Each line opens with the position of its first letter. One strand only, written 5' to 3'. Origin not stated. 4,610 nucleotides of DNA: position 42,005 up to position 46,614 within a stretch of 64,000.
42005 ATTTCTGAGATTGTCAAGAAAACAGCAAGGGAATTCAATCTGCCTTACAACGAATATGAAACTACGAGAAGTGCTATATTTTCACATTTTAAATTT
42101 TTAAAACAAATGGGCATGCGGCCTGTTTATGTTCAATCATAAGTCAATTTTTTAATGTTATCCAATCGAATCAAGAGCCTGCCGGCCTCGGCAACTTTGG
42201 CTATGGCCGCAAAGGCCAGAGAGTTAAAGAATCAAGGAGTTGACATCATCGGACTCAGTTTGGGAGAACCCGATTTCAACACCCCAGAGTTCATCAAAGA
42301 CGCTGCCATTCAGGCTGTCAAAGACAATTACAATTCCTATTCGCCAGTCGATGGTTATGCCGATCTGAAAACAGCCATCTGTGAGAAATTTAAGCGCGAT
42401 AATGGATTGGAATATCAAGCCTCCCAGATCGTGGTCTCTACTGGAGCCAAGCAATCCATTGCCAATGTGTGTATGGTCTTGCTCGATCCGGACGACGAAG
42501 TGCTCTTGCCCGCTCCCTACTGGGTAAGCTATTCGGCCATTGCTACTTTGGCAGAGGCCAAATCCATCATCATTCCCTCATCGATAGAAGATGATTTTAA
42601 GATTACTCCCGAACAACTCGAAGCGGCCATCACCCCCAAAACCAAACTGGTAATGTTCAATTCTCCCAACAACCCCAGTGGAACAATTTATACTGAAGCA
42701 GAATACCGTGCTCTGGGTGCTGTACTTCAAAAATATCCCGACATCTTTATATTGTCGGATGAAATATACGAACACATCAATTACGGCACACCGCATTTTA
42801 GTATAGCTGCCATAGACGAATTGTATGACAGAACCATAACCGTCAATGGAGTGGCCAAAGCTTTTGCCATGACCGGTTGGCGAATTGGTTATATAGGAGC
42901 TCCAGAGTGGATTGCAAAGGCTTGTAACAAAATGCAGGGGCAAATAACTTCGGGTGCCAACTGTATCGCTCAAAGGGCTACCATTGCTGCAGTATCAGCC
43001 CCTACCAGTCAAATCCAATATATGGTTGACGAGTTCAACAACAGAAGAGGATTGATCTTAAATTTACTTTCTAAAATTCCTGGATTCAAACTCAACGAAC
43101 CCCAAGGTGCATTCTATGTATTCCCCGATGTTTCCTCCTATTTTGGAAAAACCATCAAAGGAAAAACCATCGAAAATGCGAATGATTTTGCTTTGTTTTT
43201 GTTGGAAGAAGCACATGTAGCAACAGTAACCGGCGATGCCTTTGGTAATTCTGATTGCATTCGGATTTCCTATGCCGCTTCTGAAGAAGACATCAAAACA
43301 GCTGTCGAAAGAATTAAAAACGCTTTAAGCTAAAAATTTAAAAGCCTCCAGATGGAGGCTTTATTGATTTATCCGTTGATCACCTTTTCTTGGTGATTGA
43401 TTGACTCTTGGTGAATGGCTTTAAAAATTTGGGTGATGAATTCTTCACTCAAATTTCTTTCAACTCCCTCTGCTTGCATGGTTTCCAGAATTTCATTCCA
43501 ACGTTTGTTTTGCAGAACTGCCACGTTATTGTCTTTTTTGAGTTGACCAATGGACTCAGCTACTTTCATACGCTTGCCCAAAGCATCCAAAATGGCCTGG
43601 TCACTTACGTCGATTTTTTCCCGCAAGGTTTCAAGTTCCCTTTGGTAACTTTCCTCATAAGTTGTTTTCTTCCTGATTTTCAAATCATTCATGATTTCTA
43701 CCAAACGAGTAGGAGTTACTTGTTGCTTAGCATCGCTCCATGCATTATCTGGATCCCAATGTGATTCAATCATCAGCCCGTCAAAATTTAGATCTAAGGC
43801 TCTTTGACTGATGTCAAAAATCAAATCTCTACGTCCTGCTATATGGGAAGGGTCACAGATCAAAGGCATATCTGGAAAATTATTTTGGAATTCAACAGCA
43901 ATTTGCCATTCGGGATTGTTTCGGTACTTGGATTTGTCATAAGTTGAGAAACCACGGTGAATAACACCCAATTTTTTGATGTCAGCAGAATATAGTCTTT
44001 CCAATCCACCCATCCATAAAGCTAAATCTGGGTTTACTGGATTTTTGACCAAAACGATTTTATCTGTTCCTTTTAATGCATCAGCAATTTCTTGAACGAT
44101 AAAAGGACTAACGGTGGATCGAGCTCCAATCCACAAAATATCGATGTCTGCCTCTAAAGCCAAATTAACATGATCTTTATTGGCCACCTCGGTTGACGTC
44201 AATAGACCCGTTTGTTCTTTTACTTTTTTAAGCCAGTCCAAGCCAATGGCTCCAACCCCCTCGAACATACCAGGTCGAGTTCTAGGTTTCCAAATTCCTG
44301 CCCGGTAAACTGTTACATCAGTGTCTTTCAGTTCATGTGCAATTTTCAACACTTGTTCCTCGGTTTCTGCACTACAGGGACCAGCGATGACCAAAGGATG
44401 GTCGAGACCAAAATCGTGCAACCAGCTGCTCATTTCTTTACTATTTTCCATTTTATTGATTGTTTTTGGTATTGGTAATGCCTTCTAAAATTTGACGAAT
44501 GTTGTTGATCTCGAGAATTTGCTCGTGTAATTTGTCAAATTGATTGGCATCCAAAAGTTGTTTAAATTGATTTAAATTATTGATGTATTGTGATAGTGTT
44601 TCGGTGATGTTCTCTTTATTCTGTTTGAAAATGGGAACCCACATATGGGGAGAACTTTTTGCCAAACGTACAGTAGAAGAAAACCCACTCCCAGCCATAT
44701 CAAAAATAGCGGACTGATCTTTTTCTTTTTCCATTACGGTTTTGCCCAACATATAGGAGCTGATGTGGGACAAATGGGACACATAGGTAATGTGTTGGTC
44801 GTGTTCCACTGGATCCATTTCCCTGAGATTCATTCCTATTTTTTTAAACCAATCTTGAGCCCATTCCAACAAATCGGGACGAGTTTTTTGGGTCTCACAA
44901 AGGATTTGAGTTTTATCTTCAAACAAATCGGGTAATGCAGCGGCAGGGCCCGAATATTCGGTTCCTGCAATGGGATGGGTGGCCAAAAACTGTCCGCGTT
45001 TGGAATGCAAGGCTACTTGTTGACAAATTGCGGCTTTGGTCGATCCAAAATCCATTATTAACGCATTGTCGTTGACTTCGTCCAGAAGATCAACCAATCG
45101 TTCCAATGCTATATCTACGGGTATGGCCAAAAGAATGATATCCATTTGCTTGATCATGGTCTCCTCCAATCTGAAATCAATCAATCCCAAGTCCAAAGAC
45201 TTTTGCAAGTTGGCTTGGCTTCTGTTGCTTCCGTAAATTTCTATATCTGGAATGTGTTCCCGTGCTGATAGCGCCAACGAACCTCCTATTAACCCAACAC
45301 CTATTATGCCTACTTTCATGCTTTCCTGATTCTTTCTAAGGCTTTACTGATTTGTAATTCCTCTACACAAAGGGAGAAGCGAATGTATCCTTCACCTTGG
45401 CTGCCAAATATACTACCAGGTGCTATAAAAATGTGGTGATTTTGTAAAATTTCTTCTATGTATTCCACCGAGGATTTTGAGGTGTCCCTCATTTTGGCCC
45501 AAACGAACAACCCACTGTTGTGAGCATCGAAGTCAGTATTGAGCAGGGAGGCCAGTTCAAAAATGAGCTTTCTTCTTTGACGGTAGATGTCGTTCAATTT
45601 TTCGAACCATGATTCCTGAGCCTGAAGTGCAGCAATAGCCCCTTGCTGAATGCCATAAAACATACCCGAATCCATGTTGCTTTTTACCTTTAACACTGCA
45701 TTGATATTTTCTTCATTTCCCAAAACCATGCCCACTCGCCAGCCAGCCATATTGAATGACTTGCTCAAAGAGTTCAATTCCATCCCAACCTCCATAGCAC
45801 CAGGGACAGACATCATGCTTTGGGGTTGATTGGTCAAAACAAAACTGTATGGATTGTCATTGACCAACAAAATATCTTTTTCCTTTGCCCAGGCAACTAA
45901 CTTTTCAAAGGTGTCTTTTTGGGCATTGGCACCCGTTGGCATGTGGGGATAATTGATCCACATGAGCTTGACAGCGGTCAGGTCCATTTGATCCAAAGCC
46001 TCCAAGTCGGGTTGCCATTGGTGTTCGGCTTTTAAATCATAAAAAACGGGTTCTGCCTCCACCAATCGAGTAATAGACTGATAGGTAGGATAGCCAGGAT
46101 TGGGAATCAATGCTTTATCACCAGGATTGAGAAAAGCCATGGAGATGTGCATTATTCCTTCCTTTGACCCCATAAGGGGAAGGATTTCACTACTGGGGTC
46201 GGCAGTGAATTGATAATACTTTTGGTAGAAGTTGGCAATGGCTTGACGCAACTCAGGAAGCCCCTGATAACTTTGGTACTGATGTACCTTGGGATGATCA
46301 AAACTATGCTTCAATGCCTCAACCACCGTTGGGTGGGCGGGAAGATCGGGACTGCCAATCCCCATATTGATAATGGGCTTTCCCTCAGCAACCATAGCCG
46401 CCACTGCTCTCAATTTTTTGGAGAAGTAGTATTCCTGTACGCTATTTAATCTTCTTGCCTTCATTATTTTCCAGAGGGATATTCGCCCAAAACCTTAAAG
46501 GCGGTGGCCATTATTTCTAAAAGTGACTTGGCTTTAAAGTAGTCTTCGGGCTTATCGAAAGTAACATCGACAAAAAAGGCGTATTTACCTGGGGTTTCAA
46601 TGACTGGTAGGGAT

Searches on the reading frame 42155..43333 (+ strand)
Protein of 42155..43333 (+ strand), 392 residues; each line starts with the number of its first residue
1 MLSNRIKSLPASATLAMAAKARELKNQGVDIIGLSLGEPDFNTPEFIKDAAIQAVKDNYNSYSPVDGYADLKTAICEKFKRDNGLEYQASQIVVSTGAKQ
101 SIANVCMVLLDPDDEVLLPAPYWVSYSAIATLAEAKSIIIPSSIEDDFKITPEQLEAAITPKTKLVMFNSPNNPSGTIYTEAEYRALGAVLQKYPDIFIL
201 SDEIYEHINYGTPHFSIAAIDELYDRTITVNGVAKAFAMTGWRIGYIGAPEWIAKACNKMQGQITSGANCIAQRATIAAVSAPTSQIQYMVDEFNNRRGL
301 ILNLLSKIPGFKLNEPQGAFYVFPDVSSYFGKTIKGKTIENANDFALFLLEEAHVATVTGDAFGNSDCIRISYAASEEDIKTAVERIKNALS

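Call 5: search_protein_families(library=pfam, proteins=[window:42155-43333:+])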
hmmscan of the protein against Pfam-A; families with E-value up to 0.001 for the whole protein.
window:42155-43333:+ (392 aa): 3 families
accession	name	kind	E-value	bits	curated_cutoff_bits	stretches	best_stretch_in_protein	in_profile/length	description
PF00155.27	Aminotran_1_2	-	4.4e-77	260.1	19.7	1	30-387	2-361/361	Aminotransferase class I and II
PF00266.25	Aminotran_5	-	1.1e-05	25.1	21.5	1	89-182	61-159/371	Aminotransferase class-V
PF01041.23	DegT_DnrJ_EryC1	-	5e-05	23.1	19.8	1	108-167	59-117/360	DegT/DnrJ/EryC1/StrS aminotransferase family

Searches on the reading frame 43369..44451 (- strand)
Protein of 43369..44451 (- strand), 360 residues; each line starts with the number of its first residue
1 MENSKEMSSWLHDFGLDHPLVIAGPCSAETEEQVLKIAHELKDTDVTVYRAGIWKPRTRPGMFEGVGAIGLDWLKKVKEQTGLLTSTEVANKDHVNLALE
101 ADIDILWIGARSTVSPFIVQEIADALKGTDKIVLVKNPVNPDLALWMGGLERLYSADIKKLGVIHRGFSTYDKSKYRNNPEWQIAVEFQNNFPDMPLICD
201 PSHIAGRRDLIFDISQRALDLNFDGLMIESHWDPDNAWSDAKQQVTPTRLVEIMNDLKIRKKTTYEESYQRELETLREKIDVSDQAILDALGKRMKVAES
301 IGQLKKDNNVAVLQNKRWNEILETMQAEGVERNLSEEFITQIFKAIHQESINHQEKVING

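Call 5: search_protein_families(library=pfam, proteins=[window:43369-44451:-])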
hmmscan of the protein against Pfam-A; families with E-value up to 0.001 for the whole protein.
window:43369-44451:- (360 aa): 2 families
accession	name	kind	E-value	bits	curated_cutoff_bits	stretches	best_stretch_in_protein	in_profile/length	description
PF00793.26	DAHP_synth_1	-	2.6e-36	125.4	25.5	1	15-254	13-258/270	DAHP synthetase I family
PF01817.26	CM_2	-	7.4e-23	81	27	1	276-355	1-80/80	Chorismate mutase type II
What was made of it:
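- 43369..44451 (-): Bifunctional DAHP synthase / chorismate mutase. Pfam PF00793 and PF01817 (call 5).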

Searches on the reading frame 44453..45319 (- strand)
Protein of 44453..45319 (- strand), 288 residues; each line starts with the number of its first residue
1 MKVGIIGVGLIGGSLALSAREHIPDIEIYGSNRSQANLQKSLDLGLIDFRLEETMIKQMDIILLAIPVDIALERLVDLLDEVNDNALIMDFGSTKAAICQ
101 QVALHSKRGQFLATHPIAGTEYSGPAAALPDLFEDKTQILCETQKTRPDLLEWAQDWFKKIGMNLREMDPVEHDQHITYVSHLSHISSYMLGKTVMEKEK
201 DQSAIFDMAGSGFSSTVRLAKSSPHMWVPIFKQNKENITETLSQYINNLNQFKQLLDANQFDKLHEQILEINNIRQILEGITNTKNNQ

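Call 5: search_protein_families(library=pfam, proteins=[window:44453-45319:-])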
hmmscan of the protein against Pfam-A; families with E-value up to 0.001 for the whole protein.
window:44453-45319:- (288 aa): 5 families
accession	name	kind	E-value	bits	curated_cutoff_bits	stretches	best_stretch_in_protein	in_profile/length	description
PF02153.23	PDH_N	-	3.2e-31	108.4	26.5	1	15-163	1-150/154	Prephenate dehydrogenase, nucleotide-binding domain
PF20463.3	PDH_C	-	9.1e-25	87.4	22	1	169-267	1-99/102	Prephenate dehydrogenase, dimerization domain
PF03446.21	NAD_binding_2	-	7.7e-10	39.4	21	1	2-121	1-123/161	NAD binding domain of 6-phosphogluconate dehydrogenase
PF03807.23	F420_oxidored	-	8.2e-06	26.8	21.6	1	2-87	1-87/94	NADP oxidoreductase coenzyme F420-dependent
PF02826.25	2-Hacid_dh_C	-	0.00019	21.3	25.1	1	2-88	38-123/178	D-isomer specific 2-hydroxyacid dehydrogenase, NAD binding domain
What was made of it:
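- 44453..45319 (-): tyrA (prephenate dehydrogenase). Pfam PF02153 and PF20463 (call 5).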

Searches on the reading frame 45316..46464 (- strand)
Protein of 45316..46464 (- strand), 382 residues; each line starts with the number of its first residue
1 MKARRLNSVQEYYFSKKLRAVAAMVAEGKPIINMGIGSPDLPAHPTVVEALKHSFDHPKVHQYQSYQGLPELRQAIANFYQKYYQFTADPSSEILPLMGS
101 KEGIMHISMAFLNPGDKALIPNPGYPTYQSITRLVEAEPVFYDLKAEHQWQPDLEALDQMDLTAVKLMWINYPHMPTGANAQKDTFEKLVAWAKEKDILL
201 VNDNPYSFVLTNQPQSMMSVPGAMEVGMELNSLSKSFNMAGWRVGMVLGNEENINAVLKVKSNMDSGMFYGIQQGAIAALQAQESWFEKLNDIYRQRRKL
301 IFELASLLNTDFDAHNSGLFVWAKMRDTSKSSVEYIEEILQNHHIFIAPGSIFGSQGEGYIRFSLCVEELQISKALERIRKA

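Call 5: search_protein_families(library=pfam, proteins=[window:45316-46464:-])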
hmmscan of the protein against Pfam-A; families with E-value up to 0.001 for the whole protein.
window:45316-46464:- (382 aa): 1 family
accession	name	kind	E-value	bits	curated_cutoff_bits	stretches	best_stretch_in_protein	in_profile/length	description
PF00155.27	Aminotran_1_2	-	3.3e-61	207.9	19.7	1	30-379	2-361/361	Aminotransferase class I and II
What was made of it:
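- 45316..46464 (-): Class I/II aminotransferase (aromatic/aspartate type). Pfam PF00155, E = 3.3e-61 (call 5).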
